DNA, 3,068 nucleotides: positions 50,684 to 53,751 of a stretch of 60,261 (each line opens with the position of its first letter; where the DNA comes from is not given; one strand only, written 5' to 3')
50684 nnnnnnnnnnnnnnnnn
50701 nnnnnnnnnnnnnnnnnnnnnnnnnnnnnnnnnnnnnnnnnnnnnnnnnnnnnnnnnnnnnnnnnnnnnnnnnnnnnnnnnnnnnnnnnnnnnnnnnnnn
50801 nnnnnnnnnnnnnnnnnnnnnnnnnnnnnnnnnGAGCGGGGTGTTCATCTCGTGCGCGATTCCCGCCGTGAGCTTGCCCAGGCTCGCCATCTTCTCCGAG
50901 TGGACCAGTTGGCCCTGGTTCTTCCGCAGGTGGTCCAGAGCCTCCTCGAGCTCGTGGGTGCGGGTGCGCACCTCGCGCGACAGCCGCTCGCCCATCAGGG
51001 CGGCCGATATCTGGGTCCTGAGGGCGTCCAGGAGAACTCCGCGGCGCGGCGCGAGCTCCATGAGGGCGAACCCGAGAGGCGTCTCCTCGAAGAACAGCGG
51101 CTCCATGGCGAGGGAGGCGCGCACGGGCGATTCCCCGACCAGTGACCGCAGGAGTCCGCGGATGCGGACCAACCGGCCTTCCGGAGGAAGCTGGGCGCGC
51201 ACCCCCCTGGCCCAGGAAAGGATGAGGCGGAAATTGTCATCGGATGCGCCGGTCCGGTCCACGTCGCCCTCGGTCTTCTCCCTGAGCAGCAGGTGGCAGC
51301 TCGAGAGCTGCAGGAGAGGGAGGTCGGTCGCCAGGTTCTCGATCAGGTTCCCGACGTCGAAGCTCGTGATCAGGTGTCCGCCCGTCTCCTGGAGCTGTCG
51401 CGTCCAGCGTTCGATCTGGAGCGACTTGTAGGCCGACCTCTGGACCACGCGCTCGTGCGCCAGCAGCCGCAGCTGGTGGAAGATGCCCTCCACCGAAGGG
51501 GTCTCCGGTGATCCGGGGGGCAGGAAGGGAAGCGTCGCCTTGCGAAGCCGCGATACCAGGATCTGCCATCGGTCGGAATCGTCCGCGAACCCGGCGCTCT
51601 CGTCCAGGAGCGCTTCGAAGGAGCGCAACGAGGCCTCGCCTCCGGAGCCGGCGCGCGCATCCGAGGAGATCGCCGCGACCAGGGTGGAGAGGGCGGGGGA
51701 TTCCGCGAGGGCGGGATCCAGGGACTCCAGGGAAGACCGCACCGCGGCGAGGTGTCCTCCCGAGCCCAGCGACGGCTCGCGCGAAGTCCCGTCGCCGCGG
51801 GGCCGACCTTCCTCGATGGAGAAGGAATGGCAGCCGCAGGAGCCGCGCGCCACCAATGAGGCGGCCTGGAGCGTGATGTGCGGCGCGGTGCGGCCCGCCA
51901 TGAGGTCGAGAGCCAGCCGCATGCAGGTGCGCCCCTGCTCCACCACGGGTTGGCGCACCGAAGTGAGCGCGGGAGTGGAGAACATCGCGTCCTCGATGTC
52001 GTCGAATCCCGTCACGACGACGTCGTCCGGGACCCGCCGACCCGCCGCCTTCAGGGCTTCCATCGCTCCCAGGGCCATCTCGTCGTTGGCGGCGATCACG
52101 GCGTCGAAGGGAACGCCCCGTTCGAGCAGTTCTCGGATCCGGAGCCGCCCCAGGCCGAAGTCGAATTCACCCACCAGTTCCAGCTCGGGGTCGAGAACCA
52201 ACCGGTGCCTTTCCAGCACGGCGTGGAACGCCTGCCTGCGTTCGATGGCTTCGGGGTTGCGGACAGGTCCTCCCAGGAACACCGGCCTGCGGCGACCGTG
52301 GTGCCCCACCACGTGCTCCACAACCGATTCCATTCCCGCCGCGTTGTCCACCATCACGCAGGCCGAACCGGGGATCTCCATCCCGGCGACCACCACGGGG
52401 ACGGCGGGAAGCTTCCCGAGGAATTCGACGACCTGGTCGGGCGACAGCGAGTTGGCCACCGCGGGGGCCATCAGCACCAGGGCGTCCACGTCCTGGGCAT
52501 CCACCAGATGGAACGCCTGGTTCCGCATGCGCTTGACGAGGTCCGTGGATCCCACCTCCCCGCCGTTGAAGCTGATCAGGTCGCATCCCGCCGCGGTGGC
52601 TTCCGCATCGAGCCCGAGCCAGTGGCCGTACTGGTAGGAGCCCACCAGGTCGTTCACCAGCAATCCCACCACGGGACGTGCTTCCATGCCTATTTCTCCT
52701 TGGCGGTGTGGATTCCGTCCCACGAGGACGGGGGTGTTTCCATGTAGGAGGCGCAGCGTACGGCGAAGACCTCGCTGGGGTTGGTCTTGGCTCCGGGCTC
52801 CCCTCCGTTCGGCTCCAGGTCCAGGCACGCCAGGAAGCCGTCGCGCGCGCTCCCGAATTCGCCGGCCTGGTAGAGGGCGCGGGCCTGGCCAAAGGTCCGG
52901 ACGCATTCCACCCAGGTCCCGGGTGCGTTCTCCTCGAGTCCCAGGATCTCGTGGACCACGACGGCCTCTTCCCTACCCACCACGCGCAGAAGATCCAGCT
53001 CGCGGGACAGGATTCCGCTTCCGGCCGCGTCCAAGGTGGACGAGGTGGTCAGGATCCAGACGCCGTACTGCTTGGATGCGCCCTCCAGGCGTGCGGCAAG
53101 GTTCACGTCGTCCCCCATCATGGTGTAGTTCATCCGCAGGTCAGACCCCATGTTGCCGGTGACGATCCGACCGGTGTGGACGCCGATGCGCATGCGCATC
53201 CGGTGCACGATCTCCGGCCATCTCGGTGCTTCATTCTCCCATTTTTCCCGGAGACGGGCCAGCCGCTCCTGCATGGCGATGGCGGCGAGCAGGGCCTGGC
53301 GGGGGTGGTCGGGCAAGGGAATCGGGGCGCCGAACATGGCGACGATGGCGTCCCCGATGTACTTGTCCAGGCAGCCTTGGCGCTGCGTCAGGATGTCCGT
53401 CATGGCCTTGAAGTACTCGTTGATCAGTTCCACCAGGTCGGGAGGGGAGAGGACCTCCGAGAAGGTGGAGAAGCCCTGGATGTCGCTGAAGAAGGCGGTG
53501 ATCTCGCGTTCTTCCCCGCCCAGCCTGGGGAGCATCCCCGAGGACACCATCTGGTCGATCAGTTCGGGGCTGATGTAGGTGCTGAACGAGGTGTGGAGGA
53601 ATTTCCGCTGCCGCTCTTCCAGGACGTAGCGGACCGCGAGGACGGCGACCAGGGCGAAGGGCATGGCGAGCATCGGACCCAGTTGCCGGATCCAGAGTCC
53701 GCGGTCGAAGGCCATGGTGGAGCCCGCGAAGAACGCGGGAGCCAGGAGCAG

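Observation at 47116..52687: Cytoplasmic sugar-sensing kinase wired to a cyclase/pseudo-cyclase pair: candidate sugar-to-c-di-GMP relay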

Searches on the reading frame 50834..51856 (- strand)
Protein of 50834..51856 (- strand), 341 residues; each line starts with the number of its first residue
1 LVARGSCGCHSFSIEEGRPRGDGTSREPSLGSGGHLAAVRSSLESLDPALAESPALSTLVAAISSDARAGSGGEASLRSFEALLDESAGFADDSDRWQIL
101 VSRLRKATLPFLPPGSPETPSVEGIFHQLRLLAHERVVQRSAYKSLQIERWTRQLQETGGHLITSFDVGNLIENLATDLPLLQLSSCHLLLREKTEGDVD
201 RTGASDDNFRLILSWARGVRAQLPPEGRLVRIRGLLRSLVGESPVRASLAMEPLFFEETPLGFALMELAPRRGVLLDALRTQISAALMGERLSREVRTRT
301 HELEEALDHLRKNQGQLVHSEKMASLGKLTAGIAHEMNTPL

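Call 25: search_protein_families(library=pfam, proteins=[window:50834-51856:-], max_evalue=10)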
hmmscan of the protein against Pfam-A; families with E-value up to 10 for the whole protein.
seq(341 aa): 1 family
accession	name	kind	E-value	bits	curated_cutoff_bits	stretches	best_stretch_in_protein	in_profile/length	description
PF00512.31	HisKA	-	0.042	14.3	26.9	1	326-341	2-17/66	His Kinase A (phospho-acceptor) domain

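Call 36: predict_structure(alignment_id=A2)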
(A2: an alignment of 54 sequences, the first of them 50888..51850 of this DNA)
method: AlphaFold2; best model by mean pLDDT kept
length: 321 residues; sequences in the alignment: 54
mean_pLDDT: 91.1   pTM: 0.78
mean pLDDT of the five models: 91.1, 89.9, 89.8, 89.4, 88.7
residues with pLDDT >= 90: 252; 70-90: 48; 50-70: 17; < 50: 4
segments of 3 or more residues with pLDDT < 50: 1-3
pLDDT, mean of each block of 10 residues (from residue 1): 68 80 77 96 95 98 95 97 82 92 95 94 97 93 92 96 95 96 95 68 84 95 95 90 86 95 88 93 96 96 98 97 82
secondary structure, 60 per line:
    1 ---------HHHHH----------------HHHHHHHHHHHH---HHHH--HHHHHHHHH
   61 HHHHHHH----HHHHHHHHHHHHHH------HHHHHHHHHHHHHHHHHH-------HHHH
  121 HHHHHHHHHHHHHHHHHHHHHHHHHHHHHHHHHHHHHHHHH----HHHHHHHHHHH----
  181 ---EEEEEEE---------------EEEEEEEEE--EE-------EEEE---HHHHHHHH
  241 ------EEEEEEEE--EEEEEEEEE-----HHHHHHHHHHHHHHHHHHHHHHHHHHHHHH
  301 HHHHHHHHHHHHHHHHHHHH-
elements in order: H10-14 H31-42 H46-49 H52-67 H72-85 H92-109 H117-161 H166-176 E184-190 E206-214 E226-229 H233-240 E247-254 E257-265 H271-320

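Call 38: fold_search(model_id=the predicted structure, library=pdb)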
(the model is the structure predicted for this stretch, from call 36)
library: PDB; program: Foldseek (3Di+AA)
matches with E <= 10: 570; with E <= 0.001: 3
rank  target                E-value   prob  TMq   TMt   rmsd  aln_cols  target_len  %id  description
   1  6ob8_B                2.0e-04  1.00  0.38  0.40   4.6       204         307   14  Crystal structure of a dual sensor histidine kinase in green light illuminated state (released 2019-09-18)
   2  5w10_B                6.9e-04  1.00  0.31  0.54   7.4       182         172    8  Lcd1 GAF domain in complex with cAMP ligand (released 2017-06-28)
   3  5w10_A                8.5e-04  1.00  0.31  0.54   7.5       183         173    8  Lcd1 GAF domain in complex with cAMP ligand (released 2017-06-28)
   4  6oap_B                1.1e-03  1.00  0.38  0.40   4.5       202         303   14  Crystal structure of a dual sensor histidine kinase in the green-light absorbing Pg state (released 2019-09-18)
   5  6ob8_A                1.2e-03  1.00  0.36  0.38   5.3       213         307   13  Crystal structure of a dual sensor histidine kinase in green light illuminated state (released 2019-09-18)
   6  6oap_A                1.8e-03  1.00  0.33  0.34   9.2       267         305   11  Crystal structure of a dual sensor histidine kinase in the green-light absorbing Pg state (released 2019-09-18)
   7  6oaq_B                1.9e-03  1.00  0.32  0.34   9.1       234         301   14  Crystal structure of a dual sensor histidine kinase in BeF3- bound state (released 2019-09-18)
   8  3ci6_B                2.3e-03  1.00  0.30  0.52   5.1       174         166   11  Crystal structure of the GAF domain from Acinetobacter phosphoenolpyruvate-protein phosphotransferase (released 2008-05-13)
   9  6oaq_A                2.7e-03  1.00  0.34  0.36   6.6       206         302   12  Crystal structure of a dual sensor histidine kinase in BeF3- bound state (released 2019-09-18)
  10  6oei                  2.9e-03  1.00  0.35  0.43   7.1       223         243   14  Yeast Spc42 N-terminal coiled-coil fused to PDB: 3K2N (released 2019-04-24)
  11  3trc                  3.2e-03  1.00  0.32  0.57   5.5       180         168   11  Structure of the GAF domain from a phosphoenolpyruvate-protein phosphotransferase (ptsP) from Coxiella burnetii (released 2011-09-28)
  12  3e0y_B                3.2e-03  1.00  0.28  0.53   6.5       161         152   14  The crystal structure of a conserved domain from a protein of Geobacter sulfurreducens PCA (released 2008-09-30)
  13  3lfv_A                3.7e-03  1.00  0.32  0.27  10.5       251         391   10  crystal structure of unliganded PDE5A GAF domain (released 2010-09-22)
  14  5w10_D                3.9e-03  1.00  0.30  0.52   7.7       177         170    8  Lcd1 GAF domain in complex with cAMP ligand (released 2017-06-28)
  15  5w10_C                4.3e-03  1.00  0.30  0.52   7.6       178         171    8  Lcd1 GAF domain in complex with cAMP ligand (released 2017-06-28)
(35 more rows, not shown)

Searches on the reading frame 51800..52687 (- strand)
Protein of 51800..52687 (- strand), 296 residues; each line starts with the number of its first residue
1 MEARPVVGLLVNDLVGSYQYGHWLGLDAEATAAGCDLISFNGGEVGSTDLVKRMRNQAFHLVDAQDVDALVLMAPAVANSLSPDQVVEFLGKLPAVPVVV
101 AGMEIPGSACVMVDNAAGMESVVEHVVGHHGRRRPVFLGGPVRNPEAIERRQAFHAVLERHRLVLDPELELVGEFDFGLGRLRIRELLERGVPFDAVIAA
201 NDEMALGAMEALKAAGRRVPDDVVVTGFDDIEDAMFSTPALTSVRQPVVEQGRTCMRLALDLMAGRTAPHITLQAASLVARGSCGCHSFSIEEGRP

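Call 27: search_solved_structures(query=window:51800-52687:-, max_evalue=0.00001, show_alignments=3)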
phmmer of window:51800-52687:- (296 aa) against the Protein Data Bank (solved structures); distinct sequences matched with E-value up to 0.00001: 93 (the best 60 are shown).
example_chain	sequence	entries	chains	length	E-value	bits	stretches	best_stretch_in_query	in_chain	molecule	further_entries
9nt3_D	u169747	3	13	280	4.1e-28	101.7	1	58-283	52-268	Ancestral LacI Transcription Factor | LacI Transcription Factor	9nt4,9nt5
5ysz_A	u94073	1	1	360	2.8e-25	92.5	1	95-273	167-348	Transcriptional regulator, LacI family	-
3brq_A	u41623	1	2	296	1.1e-23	87.2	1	81-280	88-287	HTH-type transcriptional regulator ascG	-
3bbl_A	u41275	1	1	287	1.5e-23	86.8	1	84-287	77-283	Regulatory protein of LacI family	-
3dbi_A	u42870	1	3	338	1.6e-23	86.7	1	81-274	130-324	SUGAR-BINDING TRANSCRIPTIONAL REGULATOR, LACI FAMILY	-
9ny7_A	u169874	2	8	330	9.1e-22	80.9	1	63-274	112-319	Ribose operon repressor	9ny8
9nt6_A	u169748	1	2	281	1.2e-20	77.2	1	60-282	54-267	LacI Transcription Factor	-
4rzs_A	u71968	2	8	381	5.2e-19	71.9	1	90-282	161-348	Lac repressor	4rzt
2p9h_A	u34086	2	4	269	1e-18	71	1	91-281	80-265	Lactose operon repressor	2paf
1tlf_A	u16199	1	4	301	1.1e-18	70.8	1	92-282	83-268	LAC REPRESSOR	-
1efa_A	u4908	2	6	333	1.3e-18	70.6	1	92-281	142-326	LAC REPRESSOR | Lactose Operon Repressor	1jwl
1jyf_A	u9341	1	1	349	1.3e-18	70.6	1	92-282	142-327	Lactose Operon Repressor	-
1jye_A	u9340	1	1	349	1.3e-18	70.6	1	92-282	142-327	Lactose Operon Repressor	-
2pe5_A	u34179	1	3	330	1.4e-18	70.5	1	92-281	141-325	Lactose operon repressor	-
1lbg_A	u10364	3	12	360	1.4e-18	70.5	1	92-282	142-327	PROTEIN (LACTOSE OPERON REPRESSOR) | INTACT LACTOSE OPERON REPRESSOR WITH GRATUITOUS INDUCER IPTG | LAC REPRESSOR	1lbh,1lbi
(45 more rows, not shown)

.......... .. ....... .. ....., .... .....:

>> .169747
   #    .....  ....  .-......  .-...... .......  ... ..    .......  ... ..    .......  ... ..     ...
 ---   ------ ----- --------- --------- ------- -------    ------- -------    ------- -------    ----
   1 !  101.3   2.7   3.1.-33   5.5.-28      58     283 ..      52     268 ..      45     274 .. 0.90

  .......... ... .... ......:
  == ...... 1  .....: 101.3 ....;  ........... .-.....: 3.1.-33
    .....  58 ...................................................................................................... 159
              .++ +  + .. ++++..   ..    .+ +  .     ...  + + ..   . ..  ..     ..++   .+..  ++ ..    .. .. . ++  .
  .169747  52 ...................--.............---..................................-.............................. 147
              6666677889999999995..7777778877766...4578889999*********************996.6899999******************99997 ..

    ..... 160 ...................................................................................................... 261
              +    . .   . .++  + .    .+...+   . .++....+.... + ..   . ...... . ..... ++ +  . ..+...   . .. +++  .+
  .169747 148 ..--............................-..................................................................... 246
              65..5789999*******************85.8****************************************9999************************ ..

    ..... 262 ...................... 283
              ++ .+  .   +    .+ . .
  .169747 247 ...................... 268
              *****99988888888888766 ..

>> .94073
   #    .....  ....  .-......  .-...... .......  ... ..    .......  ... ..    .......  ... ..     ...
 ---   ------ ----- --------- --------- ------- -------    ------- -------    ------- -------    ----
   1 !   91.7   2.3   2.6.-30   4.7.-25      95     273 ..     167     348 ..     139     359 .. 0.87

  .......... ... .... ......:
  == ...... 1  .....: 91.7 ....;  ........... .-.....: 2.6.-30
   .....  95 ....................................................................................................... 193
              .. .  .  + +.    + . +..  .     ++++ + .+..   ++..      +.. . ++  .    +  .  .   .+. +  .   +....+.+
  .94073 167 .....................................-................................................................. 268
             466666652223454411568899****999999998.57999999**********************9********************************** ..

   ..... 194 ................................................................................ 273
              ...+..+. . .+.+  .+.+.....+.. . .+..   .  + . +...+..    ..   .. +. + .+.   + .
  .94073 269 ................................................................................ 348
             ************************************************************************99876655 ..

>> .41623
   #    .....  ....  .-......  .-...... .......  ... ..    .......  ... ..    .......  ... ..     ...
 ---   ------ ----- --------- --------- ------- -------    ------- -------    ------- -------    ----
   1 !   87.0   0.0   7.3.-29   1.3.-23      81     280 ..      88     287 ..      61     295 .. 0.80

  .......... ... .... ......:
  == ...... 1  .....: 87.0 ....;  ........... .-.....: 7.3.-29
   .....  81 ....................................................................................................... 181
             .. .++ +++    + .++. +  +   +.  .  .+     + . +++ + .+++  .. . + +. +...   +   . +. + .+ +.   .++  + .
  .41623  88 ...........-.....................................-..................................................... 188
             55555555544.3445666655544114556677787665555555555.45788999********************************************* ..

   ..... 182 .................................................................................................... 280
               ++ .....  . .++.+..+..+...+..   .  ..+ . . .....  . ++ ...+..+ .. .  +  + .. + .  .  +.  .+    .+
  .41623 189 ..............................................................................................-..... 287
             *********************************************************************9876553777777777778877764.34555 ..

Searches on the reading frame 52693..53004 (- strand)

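Call 25: search_protein_families(library=pfam, proteins=[window:52693-53004:-], max_evalue=10)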
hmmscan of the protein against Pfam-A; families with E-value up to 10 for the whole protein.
seq(104 aa): 1 family
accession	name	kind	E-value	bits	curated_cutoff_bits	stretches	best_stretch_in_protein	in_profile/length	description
PF07719.23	TPR_2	-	0.033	14.7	27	1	39-66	6-33/34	Tetratricopeptide repeat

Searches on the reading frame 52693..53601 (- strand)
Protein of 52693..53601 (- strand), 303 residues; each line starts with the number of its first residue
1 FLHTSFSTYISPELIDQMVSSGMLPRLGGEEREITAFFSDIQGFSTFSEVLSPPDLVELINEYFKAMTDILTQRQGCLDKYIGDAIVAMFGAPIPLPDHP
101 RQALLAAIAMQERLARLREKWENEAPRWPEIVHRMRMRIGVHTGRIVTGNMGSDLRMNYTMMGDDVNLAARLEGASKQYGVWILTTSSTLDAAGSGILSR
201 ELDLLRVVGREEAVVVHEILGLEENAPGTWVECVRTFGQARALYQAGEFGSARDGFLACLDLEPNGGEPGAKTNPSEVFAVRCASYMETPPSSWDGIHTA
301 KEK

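Call 50: search_solved_structures(query=window:52693-53601:-, max_evalue=0.00001, show_alignments=4)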
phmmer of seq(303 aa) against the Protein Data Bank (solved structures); distinct sequences matched with E-value up to 0.00001: 48.
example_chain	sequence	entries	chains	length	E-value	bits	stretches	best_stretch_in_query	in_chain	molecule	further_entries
6fht_A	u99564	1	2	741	1.2e-31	113.3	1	4-224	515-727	Bacteriophytochrome,Adenylate cyclase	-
2w01_A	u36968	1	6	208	6e-31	110.9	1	25-224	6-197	ADENYLATE CYCLASE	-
3r5g_A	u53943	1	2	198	3.2e-29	105.3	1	26-220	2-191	CyaB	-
1wc0_A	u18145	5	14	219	2.4e-28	102.4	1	20-184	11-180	ADENYLATE CYCLASE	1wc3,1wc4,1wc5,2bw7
1wc1_A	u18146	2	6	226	2.1e-27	99.3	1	27-184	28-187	ADENYLATE CYCLASE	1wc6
5x4t_A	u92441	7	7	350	6.7e-24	87.8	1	7-196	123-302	Photoactivated adenylyl cyclase | Family 3 adenylate cyclase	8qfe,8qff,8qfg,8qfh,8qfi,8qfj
5x4u_A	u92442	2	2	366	6.7e-24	87.8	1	7-216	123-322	Photoactivated adenylyl cyclase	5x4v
9f1z_A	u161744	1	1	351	6.7e-24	87.8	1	7-196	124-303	Family 3 adenylate cyclase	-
4yus_A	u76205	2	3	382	7.5e-24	87.6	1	7-215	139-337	Family 3 adenylate cyclase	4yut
9f1w_A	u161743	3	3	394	7.6e-24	87.6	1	7-196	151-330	Family 3 adenylate cyclase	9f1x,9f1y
5mbk_A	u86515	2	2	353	4.3e-21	78.6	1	16-219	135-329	Beta subunit of photoactivated adenylyl cyclase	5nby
5m27_A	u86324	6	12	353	4.3e-21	78.6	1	16-219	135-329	Beta subunit of photoactivated adenylyl cyclase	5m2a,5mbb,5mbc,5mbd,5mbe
5mbj_A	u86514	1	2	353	4.8e-21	78.4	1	16-219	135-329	Beta subunit of photoactivated adenylyl cyclase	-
5mbg_A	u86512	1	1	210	5.3e-21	78.3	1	35-219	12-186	Beta subunit of photoactivated adenylyl cyclase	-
5mbh_A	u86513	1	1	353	9.3e-20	74.2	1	17-219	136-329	Beta subunit of photoactivated adenylyl cyclase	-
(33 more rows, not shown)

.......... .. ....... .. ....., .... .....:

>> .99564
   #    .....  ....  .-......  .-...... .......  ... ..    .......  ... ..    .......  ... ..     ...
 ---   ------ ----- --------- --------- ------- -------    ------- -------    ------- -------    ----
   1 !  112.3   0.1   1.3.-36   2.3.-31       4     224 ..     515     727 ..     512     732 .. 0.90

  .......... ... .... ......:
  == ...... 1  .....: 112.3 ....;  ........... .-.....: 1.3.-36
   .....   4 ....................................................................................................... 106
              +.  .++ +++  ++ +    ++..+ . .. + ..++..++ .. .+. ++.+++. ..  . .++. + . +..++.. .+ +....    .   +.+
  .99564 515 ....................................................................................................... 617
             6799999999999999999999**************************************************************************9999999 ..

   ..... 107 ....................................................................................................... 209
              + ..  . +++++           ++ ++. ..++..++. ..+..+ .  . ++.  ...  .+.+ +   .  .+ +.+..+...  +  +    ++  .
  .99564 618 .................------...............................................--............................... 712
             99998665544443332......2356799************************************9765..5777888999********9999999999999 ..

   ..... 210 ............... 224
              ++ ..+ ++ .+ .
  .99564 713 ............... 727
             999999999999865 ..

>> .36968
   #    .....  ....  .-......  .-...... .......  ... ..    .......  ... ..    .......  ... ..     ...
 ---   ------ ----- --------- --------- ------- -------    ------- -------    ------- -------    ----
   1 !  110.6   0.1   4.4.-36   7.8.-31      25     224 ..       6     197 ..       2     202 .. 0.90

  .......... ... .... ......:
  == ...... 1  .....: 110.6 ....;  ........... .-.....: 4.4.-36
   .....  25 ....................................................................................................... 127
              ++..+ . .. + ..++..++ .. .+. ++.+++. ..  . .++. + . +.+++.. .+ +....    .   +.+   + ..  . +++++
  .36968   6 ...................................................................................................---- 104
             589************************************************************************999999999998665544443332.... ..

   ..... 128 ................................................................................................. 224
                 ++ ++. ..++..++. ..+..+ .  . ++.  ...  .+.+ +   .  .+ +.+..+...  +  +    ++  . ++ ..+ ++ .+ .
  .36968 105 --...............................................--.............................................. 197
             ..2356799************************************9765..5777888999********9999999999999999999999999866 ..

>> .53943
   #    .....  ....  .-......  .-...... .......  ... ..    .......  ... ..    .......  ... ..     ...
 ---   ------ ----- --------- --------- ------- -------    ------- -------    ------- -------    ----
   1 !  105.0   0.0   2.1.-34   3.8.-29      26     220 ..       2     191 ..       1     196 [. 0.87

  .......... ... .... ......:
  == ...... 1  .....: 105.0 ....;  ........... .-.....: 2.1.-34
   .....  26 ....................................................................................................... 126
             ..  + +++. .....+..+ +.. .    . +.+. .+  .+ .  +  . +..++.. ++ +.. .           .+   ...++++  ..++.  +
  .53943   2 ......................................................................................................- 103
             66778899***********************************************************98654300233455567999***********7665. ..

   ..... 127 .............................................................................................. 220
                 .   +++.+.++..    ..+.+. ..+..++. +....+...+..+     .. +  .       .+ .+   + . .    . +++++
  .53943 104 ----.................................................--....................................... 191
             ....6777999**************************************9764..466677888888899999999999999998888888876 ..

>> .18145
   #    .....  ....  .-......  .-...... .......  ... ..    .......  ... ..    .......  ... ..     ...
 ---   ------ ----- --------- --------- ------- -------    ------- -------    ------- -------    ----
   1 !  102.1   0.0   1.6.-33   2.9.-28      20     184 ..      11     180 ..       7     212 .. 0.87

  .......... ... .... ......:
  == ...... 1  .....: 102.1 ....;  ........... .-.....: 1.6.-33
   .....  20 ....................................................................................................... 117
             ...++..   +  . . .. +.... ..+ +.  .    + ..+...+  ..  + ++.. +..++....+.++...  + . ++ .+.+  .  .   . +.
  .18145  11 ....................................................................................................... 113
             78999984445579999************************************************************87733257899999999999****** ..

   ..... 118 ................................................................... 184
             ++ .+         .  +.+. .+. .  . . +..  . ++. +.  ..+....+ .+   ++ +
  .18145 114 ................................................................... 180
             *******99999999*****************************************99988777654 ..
